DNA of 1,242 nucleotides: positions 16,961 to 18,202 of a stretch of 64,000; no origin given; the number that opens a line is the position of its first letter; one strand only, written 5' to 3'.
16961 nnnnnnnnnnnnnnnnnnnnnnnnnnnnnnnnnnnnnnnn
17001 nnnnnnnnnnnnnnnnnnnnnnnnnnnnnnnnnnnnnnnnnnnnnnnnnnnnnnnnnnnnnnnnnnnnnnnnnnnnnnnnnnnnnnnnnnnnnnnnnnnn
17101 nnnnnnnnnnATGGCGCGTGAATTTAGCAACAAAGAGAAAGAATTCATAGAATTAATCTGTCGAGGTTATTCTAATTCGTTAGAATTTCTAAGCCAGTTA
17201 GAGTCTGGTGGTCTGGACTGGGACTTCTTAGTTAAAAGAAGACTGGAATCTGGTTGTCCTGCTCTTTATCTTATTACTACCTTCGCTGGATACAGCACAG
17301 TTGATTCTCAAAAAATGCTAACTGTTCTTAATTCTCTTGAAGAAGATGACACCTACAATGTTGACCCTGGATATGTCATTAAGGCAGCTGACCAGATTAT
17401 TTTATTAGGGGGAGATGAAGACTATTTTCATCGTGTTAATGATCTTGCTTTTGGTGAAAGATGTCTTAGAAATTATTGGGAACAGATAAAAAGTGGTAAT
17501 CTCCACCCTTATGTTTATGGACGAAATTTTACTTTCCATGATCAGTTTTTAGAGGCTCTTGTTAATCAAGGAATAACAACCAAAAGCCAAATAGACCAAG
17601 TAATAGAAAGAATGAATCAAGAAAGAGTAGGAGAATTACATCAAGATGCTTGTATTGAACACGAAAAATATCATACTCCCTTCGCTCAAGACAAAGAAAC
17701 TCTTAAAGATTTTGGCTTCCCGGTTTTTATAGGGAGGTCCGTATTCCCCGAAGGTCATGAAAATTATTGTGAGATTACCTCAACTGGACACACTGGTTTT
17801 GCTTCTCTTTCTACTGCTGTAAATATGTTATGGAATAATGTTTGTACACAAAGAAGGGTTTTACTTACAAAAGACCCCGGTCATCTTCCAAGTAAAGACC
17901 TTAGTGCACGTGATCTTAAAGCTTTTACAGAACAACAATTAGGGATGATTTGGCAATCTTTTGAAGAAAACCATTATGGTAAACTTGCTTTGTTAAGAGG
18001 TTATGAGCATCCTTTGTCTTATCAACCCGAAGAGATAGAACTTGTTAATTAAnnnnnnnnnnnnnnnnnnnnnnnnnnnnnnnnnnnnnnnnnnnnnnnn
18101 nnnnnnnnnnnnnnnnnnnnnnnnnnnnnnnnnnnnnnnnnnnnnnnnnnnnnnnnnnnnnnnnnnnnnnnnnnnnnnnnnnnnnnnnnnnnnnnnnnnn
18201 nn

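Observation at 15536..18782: tRNA-Glu-adjacent four-gene operon of unknown function: tandem paralogs, an orphan gene and a SLOG-domain protein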

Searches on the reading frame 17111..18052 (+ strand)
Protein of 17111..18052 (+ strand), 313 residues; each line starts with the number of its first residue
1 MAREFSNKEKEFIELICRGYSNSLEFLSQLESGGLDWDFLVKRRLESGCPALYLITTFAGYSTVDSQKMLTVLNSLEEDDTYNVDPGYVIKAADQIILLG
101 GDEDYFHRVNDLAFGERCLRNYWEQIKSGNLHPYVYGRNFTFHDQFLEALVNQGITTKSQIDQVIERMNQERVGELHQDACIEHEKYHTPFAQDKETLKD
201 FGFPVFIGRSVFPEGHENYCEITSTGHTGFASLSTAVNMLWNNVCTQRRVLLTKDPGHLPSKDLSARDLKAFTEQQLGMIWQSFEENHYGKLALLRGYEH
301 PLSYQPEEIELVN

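Call 4: search_protein_families(library=pfam, proteins=[window:17111-18052:+], max_evalue=1)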
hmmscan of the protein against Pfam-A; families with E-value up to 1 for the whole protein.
window:17111-18052:+ (313 aa): 0 families

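Call 5: search_protein_families(library=ncbifam, proteins=[window:17111-18052:+], max_evalue=1)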
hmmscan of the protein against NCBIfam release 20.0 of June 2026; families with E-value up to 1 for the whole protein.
window:17111-18052:+ (313 aa): 1 family
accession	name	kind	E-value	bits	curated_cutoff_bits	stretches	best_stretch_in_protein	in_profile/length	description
NF010624.0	PRK14017.1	equivalog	0.22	10.6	311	1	154-231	153-232/382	galactonate dehydratase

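Call 6: search_protein_families(library=padloc, proteins=[window:17111-18052:+], max_evalue=1)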
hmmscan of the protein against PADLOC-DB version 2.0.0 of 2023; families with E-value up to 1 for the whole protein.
window:17111-18052:+ (313 aa): 0 families

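Call 14: search_solved_structures(query=window:17111-18052:+, max_evalue=10)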
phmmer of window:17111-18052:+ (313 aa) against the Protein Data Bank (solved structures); distinct sequences matched with E-value up to 10: 6.
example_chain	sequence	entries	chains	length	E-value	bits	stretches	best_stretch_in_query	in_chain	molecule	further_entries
1tuw_A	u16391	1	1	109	0.029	17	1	161-207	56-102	Tetracenomycin polyketide synthesis protein tcmI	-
2i1j_A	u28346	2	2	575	0.31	13.6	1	119-187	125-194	Moesin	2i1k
8at0_A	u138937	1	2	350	1.7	11.2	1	62-123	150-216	Putrescine-binding periplasmic protein PotF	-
6ye0_B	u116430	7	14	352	1.8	11.1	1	62-123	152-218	Putrescine-binding periplasmic protein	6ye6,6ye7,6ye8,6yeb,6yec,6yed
1xfb_A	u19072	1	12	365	1.8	11.1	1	239-311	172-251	Aldolase C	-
1a99_A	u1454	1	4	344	2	10.9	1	62-123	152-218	PUTRESCINE-BINDING PROTEIN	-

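Call 16: find_homologous_proteins(query=window:17111-18052:+)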
Query window:17111-18052:+: 651 candidates shared short words with the query, none scored E <= 0.001.

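Call 17: find_encoding_contigs(protein=window:17111-18052:+, flank=10000)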
Protein window:17111-18052:+ (313 aa): 4 contigs read that carry it; 4 places shown.
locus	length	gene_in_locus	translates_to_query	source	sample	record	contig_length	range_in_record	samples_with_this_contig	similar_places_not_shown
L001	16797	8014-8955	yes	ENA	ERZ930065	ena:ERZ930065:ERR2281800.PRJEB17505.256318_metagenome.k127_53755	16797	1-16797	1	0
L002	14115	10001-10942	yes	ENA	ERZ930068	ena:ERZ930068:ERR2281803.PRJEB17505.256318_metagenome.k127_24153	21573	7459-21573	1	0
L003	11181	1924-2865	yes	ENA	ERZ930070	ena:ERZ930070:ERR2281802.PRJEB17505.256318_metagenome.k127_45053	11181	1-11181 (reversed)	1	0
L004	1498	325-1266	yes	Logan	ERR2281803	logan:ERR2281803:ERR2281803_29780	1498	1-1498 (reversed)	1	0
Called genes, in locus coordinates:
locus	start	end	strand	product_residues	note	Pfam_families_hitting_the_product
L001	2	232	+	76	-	?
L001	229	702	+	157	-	-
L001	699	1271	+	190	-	PF02525:Flavodoxin_2, PF03358:FMN_red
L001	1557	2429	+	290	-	PF01256:Carb_kinase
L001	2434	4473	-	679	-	PF00324:AA_permease, PF13520:AA_permease_2, PF01209:Ubie_methyltran (faint), PF13489:Methyltransf_23, PF08241:Methyltransf_11, PF08242:Methyltransf_12, PF13649:Methyltransf_25, PF13847:Methyltransf_31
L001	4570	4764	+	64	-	PF18893:DUF5652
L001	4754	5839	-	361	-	PF14397:ATPgrasp_ST (faint), PF02222:ATP-grasp (weak), PF02655:ATP-grasp_3, PF02955:GSH-S_ATP, PF08443:RimK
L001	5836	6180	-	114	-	PF13650:Asp_protease_2 (weak), PF13975:gag-asp_proteas, PF05618:RimB-like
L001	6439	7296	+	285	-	-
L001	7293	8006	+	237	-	-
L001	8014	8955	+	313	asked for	-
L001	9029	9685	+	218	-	PF18171:LSDAT_prok (faint), PF03641:Lysine_decarbox (weak), PF18306:LDcluster4 (weak)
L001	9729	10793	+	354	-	PF01612:DNA_pol_A_exo1, PF00570:HRDC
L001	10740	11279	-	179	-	PF07884:VKOR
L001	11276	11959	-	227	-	PF01479:S4, PF00849:PseudoU_synth_2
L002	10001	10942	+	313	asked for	-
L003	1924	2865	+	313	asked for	-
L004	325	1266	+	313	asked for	-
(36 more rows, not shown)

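Call 28: search_protein_representatives(protein=window:17111-18052:+)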
Query: 313 residues. Proteins with E-value up to 0.001 (for the whole library): 9; up to 1e-10: 4; up to 1e-30: 1. The best 9 are listed.
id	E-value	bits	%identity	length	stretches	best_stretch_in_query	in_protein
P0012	2.8e-39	151.8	33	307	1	7-305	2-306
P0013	2.1e-17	79.9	32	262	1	114-307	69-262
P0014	1.7e-13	67.0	42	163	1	184-307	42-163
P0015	3.4e-11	59.5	26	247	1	66-216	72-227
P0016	6.0e-10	55.4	28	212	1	126-310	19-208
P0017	2.0e-09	53.7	26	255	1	95-306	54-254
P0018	4.4e-09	52.6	27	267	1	72-307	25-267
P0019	1.8e-04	37.4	28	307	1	151-259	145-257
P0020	4.8e-04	36.0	33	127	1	193-262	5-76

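Call 31: find_encoding_contigs(protein=P0012, flank=8000, max_places=3)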
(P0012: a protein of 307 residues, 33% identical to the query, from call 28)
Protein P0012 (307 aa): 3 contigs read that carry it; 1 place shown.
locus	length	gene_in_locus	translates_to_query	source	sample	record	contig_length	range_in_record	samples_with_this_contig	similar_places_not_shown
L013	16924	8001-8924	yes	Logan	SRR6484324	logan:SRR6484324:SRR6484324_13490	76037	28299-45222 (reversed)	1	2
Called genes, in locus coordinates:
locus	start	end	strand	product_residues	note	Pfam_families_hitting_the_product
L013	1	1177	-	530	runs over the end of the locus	PF08497:Radical_SAM_N, PF04055:Radical_SAM, PF11842:DUF3362 (weak)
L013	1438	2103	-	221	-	PF00589:Phage_integrase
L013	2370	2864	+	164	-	PF18931:DUF5680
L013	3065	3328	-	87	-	-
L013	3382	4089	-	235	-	PF09754:PAC2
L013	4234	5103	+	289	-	-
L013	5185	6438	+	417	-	PF00270:DEAD, PF04851:ResIII (weak), PF00271:Helicase_C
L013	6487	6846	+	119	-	-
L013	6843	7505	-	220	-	PF00300:His_Phos_1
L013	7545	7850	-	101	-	PF01741:MscL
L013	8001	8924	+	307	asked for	-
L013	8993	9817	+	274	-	PF01564:Spermine_synth (weak), PF13847:Methyltransf_31 (weak)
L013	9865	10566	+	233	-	-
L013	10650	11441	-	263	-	-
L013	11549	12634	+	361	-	PF13412:HTH_24 (faint)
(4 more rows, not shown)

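Call 37: search_protein_families(library=phrogs, proteins=[window:17111-18052:+], max_evalue=0.1)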
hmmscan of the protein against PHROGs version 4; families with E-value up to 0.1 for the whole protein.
window:17111-18052:+ (313 aa): 0 families

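Call 40: find_related_loci(query=A3, collection=viral_contigs, flank=8000)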
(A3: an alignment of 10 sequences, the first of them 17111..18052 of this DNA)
Query A3 (313 aa) in viral_contigs; peptide patterns used: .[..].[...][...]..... (x = any residue, [..] = any of these).
15 stretches matched a pattern, but none encodes a relative of the query by tblastn (E <= 1e-3).

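Call 47: find_encoding_contigs(protein=P0013, flank=6000, max_places=2)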
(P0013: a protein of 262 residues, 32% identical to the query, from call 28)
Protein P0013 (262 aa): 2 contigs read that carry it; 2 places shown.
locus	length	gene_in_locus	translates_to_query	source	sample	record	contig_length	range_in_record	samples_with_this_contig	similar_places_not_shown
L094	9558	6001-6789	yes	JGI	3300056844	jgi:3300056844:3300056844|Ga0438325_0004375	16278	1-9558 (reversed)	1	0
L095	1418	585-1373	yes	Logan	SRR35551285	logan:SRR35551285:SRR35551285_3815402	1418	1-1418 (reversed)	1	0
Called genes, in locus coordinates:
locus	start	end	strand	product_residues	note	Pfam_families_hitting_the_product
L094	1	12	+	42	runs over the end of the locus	-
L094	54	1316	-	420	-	-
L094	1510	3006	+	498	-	PF19911:DUF6384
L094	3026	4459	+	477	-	-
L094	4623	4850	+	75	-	PF07394:DUF1501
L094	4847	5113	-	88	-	-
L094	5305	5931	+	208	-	PF00149:Metallophos, PF12850:Metallophos_2, PF14582:Metallophos_3 (weak)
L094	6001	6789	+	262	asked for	-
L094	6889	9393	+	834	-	PF01751:Toprim, PF01131:Topoisom_bac, PF01396:Zn_ribbon_Top1 (weak)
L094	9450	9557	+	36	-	?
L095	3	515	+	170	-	?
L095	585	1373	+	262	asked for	-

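Call 48: find_encoding_contigs(protein=P0018, flank=6000, max_places=2)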
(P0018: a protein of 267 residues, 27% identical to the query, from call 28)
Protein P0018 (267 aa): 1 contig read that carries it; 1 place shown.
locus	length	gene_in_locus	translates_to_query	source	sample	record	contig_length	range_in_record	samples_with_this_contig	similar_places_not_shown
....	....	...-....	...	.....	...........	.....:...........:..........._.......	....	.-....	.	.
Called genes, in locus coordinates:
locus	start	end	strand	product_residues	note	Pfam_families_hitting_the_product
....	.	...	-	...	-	?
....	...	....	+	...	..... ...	-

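Call 49: find_encoding_contigs(protein=P0019, flank=6000, max_places=2)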
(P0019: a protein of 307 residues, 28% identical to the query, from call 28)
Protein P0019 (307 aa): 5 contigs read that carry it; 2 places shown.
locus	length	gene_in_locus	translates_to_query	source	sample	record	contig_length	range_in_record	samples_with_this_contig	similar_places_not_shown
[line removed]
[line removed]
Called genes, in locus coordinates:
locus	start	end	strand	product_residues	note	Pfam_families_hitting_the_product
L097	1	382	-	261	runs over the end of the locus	PF04055:Radical_SAM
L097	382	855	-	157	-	-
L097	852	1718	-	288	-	PF04055:Radical_SAM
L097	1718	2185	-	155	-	PF01928:CYTH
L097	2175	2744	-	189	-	PF13521:AAA_28, PF13238:AAA_18 (weak)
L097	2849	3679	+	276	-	-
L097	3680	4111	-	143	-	-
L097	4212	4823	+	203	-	-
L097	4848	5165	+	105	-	-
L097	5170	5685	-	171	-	-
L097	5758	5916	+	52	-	-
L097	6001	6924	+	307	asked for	-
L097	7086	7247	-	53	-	-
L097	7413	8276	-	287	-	-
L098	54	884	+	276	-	-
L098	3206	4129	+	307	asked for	-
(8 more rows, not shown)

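Call 60: predict_structure(alignment_id=A3)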
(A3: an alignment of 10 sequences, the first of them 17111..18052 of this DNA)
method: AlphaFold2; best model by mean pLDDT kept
length: 313 residues; sequences in the alignment: 10
mean_pLDDT: 82.1   pTM: 0.67
mean pLDDT of the five models: 82.1, 80.0, 78.3, 76.9, 73.4
residues with pLDDT >= 90: 107; 70-90: 148; 50-70: 56; < 50: 2
segments of 3 or more residues with pLDDT < 50: none
pLDDT, mean of each block of 10 residues (from residue 1): 63 74 73 62 58 75 77 88 85 86 93 94 90 69 89 97 93 80 83 89 94 90 86 88 86 93 82 93 82 66 76 50
secondary structure, 60 per line:
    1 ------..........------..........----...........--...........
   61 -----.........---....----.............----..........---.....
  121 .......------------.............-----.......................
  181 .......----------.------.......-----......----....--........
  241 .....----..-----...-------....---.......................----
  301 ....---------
elements in order: H7-16 H23-32 H37-47 H50-60 H66-74 H78-81 H86-98 H103-112 H116-127 H140-152 H158-187 E205-211 E217-222 E227-230 H233-245 E257-259 E267-270 H274-296 H301-304

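Call 76: fold_search(model_id=the predicted structure, library=viral)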
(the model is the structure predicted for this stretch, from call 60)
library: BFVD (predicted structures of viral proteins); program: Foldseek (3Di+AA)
matches with E <= 10: 285; with E <= 0.001: 0
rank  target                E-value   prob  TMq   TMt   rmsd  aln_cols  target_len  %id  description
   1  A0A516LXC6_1          6.0e-02  0.11  0.14  0.06  28.5       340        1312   12  (no name in the UniProt tables at hand)
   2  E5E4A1                2.1e-01  0.13  0.12  0.12  15.9       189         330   13  Uncharacterized protein [Acinetobacter phage Acj61]
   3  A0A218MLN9            2.1e-01  0.05  0.11  0.07  22.2       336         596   11  Uncharacterized protein [uncultured virus]
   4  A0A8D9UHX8            4.4e-01  0.09  0.12  0.16  22.9       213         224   15  Uncharacterized protein [Bacteriophage sp.]
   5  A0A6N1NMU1            6.1e-01  0.08  0.14  0.14  18.9       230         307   12  Putative orfan [Tupanvirus soda lake]
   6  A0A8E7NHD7            6.4e-01  0.09  0.12  0.08  15.9       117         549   15  (no name in the UniProt tables at hand)
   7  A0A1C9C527            6.4e-01  0.08  0.10  0.18  16.3       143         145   12  Uncharacterized protein [Heterosigma akashiwo virus 01]
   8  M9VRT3                6.7e-01  0.08  0.11  0.10  17.1       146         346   12  Heat shock protein 70-like protein (Fragment) [Cucurbit yellow stunting disorder virus]
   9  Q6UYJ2                8.7e-01  0.06  0.12  0.12  20.9       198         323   13  Conserved tail assembly protein [Burkholderia phage BcepNazgul]
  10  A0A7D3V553            1.0e+00  0.02  0.11  0.06  33.6       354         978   12  Uncharacterized protein [Fadolivirus FV1/VV64]
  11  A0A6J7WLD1            1.1e+00  0.14  0.16  0.16  14.4       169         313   10  Uncharacterized protein [uncultured Caudovirales phage]
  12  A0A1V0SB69            1.2e+00  0.05  0.13  0.10  14.6       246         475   14  Uncharacterized protein [Catovirus CTV1]
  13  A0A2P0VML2            1.3e+00  0.10  0.16  0.16  16.3       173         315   12  Uncharacterized protein [Tetraselmis virus 1]
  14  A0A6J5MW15            1.4e+00  0.04  0.12  0.05  27.7       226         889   12  Uncharacterized protein [uncultured Caudovirales phage]
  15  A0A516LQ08            1.4e+00  0.02  0.08  0.07  26.9       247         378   12  (no name in the UniProt tables at hand)
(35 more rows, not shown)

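Call 81: search_solved_structures(query=A3, max_evalue=1)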
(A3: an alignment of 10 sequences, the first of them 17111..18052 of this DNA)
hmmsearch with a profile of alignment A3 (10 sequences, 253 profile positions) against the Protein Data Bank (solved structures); distinct sequences matched with E-value up to 1: 4.
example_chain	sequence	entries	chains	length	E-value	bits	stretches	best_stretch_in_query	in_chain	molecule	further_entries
1bxs_A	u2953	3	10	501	0.48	13.1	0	53-82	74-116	ALDEHYDE DEHYDROGENASE | RETINAL DEHYDROGENASE 1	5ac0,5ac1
5abm_A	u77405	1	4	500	0.48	13.1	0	53-82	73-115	RETINAL DEHYDROGENASE 1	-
1o9j_A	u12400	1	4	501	0.71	12.5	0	53-84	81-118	ALDEHYDE DEHYDROGENASE, CYTOSOLIC 1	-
6w5g_A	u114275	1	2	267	0.76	12.4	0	130-176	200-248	BAT-2 beta-lactamase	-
